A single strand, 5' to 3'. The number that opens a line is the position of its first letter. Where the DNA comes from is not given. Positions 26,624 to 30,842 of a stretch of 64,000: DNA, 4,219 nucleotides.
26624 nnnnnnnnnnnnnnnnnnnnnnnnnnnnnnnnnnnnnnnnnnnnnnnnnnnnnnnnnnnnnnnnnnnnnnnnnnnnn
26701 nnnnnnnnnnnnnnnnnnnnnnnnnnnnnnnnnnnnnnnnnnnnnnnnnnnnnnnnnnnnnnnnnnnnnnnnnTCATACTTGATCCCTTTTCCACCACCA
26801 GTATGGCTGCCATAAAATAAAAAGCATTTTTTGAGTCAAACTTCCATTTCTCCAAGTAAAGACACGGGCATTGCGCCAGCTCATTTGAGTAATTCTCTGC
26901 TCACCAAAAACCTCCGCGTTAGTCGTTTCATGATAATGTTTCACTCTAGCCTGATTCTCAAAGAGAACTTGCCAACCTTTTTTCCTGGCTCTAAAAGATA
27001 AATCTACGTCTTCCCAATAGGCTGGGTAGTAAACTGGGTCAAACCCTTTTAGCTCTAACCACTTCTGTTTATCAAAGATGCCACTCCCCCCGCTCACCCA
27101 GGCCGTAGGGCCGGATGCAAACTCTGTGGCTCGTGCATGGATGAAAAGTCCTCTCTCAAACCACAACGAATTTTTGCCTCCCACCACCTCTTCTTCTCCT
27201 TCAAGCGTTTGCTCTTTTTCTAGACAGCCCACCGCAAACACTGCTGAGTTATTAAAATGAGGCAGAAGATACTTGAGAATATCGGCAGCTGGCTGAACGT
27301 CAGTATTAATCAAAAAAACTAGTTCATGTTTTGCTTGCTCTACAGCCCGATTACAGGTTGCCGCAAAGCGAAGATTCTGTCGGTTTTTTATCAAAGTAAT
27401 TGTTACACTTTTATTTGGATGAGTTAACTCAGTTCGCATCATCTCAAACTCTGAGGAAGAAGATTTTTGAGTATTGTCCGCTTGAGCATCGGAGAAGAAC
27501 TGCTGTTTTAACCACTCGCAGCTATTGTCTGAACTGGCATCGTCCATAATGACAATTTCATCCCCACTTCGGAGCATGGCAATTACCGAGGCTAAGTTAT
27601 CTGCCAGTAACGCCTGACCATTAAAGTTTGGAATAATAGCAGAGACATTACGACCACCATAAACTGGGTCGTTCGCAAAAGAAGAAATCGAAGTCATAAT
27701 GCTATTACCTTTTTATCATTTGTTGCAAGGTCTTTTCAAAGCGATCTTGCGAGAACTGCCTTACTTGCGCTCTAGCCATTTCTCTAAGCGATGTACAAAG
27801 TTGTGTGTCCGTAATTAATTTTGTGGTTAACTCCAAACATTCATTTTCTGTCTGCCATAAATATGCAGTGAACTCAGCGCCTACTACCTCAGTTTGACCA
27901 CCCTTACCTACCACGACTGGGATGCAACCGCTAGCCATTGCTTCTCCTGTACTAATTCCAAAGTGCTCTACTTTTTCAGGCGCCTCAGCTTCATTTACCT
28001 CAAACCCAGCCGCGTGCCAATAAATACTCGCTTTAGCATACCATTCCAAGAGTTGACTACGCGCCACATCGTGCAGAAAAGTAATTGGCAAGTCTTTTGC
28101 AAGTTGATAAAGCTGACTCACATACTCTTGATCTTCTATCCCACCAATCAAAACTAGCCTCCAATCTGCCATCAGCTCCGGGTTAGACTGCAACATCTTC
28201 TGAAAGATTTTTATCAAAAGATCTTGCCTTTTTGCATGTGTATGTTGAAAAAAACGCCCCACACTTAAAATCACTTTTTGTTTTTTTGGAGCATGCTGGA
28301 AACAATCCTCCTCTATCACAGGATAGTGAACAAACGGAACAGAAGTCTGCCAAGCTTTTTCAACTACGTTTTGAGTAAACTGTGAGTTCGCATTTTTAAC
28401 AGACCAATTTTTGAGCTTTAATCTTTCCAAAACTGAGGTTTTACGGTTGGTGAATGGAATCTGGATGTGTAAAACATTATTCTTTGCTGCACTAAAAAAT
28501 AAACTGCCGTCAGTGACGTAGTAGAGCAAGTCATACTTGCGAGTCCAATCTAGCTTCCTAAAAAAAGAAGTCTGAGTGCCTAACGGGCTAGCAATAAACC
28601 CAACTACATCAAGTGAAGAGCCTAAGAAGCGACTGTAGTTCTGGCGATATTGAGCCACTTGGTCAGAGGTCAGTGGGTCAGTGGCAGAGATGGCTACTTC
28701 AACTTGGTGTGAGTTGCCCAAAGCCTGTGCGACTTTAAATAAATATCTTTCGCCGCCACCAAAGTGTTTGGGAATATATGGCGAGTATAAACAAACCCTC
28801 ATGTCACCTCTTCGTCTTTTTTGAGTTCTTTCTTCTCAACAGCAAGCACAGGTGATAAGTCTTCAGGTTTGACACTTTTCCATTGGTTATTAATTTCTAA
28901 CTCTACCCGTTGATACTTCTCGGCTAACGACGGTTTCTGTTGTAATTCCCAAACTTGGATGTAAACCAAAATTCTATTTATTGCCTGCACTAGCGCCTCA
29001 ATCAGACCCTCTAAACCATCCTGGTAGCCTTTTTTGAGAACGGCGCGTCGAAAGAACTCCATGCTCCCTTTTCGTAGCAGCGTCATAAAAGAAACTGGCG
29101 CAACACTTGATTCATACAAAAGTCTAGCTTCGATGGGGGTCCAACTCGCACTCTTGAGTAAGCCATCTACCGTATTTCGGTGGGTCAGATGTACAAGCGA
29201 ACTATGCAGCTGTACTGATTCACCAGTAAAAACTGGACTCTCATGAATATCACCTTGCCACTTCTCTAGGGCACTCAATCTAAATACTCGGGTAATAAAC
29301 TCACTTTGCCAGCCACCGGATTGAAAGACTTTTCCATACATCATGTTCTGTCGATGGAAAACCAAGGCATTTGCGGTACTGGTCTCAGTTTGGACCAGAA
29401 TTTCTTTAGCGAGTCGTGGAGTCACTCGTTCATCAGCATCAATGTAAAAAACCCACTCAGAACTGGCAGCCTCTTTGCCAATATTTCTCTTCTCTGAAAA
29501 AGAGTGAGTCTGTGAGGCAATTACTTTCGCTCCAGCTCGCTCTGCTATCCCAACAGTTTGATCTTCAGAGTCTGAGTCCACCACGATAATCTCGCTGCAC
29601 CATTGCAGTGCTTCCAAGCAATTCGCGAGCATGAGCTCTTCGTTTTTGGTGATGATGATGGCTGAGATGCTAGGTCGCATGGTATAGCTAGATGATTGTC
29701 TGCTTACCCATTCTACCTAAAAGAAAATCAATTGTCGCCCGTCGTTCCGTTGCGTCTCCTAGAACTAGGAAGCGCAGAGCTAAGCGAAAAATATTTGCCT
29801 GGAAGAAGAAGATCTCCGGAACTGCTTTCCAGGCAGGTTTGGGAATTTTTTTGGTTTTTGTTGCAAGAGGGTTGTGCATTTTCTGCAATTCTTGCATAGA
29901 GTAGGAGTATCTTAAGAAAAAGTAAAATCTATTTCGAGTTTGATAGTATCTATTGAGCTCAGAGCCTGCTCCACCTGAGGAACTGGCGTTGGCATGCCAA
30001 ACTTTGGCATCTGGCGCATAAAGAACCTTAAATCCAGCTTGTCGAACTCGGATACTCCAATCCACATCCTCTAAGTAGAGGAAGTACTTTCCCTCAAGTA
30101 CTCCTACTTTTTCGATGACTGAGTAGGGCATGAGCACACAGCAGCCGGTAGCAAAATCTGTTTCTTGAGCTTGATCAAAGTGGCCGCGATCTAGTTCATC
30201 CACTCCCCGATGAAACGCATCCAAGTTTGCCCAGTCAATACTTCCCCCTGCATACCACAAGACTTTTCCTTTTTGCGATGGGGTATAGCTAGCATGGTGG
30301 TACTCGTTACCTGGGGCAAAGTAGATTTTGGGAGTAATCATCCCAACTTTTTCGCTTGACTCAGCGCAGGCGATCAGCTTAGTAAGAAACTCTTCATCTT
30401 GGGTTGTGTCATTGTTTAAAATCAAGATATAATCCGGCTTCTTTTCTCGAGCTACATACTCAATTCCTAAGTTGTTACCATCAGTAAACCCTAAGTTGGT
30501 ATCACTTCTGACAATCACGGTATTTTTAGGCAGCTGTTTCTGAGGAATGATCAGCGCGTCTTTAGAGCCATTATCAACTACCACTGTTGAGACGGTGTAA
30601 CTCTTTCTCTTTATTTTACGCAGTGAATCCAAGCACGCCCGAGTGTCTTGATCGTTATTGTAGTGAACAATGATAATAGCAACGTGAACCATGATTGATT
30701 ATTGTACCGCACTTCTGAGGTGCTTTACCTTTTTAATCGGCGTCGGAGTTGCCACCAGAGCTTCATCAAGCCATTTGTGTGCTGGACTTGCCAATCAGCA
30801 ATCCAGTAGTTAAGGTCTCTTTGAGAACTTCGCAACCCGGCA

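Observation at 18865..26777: Array of four PMT/ArnT-like paralogs with diversified catalytic-loop motifs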

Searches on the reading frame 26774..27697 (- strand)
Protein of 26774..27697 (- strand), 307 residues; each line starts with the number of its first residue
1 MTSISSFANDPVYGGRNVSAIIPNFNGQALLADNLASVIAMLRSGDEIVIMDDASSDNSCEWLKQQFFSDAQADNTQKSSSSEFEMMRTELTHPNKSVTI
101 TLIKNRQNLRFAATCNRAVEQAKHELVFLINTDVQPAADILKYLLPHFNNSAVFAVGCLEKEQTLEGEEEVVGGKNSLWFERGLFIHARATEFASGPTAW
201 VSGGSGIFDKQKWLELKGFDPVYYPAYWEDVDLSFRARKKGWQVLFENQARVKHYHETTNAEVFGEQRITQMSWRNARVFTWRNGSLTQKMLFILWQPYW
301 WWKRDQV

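Call 9: search_protein_families(library=pfam, proteins=[window:26774-27697:-], max_evalue=0.001)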
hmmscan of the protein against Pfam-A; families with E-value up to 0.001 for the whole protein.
window:26774-27697:- (307 aa): 3 families
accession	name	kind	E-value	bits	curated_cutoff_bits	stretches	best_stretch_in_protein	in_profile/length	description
PF00535.33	Glycos_transf_2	-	5.2e-15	56.2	23.3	2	19-65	1-47/168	Glycosyl transferase family 2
PF13641.12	Glyco_tranf_2_3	-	8.9e-14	52.5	27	1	18-264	3-221/230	Glycosyltransferase like family 2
PF13632.12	Glyco_trans_2_3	-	0.00082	19.7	27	0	193-269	64-129/198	Glycosyl transferase family group 2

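Call 64: search_protein_families(library=ncbifam, proteins=[window:26774-27697:-], max_evalue=0.00001)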
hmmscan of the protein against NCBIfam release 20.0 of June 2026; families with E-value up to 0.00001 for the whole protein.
window:26774-27697:- (307 aa): 5 families
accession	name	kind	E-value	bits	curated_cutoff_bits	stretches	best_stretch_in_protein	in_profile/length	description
TIGR03965.1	mycofact_glyco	equivalog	5.6e-18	65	280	1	92-264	125-290/467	mycofactocin biosynthesis glycosyltransferase MftF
NF041875.1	EPS_EpsD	equivalog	3e-12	46.6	370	1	93-262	50-214/325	exopolysaccharide biosynthesis glycosyltransferase EpsD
TIGR03937.1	PgaC_IcaA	equivalog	1.7e-09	37.2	422.3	0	97-252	99-248/407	poly-beta-1,6-N-acetyl-D-glucosamine synthase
TIGR04283.1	glyco_like_mftF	equivalog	4.5e-07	29.7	182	0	18-66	1-49/221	TIGR04283 family arsenosugar biosynthesis glycosyltransferase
NF053739.1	GlytfEpsEBac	equivalog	1.8e-06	27.1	450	0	17-65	2-50/265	glycosyltransferase EpsE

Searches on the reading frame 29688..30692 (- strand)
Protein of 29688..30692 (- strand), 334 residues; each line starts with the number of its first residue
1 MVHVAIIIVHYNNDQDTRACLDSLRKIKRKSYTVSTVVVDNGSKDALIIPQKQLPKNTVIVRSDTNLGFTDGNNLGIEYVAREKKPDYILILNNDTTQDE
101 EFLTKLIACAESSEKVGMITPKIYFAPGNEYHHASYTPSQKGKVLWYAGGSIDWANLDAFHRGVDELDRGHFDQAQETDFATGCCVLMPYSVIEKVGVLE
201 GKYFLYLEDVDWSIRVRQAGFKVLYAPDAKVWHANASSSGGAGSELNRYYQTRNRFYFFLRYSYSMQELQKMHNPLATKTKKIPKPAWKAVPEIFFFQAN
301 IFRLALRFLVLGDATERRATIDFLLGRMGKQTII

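Call 9: search_protein_families(library=pfam, proteins=[window:29688-30692:-], max_evalue=0.001)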
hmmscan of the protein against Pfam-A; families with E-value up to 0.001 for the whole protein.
window:29688-30692:- (334 aa): 3 families
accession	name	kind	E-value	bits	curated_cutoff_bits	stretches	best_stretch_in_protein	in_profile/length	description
PF13641.12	Glyco_tranf_2_3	-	2.8e-17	64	27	1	4-250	3-228/230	Glycosyltransferase like family 2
PF00535.33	Glycos_transf_2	-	3.1e-14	53.7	23.3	1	6-163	2-134/168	Glycosyl transferase family 2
PF13632.12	Glyco_trans_2_3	-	5.2e-08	33.4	27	0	180-293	71-170/198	Glycosyl transferase family group 2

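Call 64: search_protein_families(library=ncbifam, proteins=[window:29688-30692:-], max_evalue=0.00001)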
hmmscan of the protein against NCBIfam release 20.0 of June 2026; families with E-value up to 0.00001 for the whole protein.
window:29688-30692:- (334 aa): 5 families
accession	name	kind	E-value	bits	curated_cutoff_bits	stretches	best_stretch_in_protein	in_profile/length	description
TIGR01556.1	rhamnosyltran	subfamily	2.6e-14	53.1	200.55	1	175-266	142-243/281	rhamnosyltransferase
TIGR03965.1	mycofact_glyco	equivalog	1.3e-11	44.1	280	1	3-123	75-191/467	mycofactocin biosynthesis glycosyltransferase MftF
NF041875.1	EPS_EpsD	equivalog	1.7e-10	40.9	370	0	4-112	1-106/325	exopolysaccharide biosynthesis glycosyltransferase EpsD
NF050113.1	gal_furan_GlfT1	equivalog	6.3e-08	32.3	330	1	5-114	3-109/290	galactofuranosyltransferase GlfT1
TIGR03937.1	PgaC_IcaA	equivalog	1.6e-07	30.7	422.3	0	3-120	46-160/407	poly-beta-1,6-N-acetyl-D-glucosamine synthase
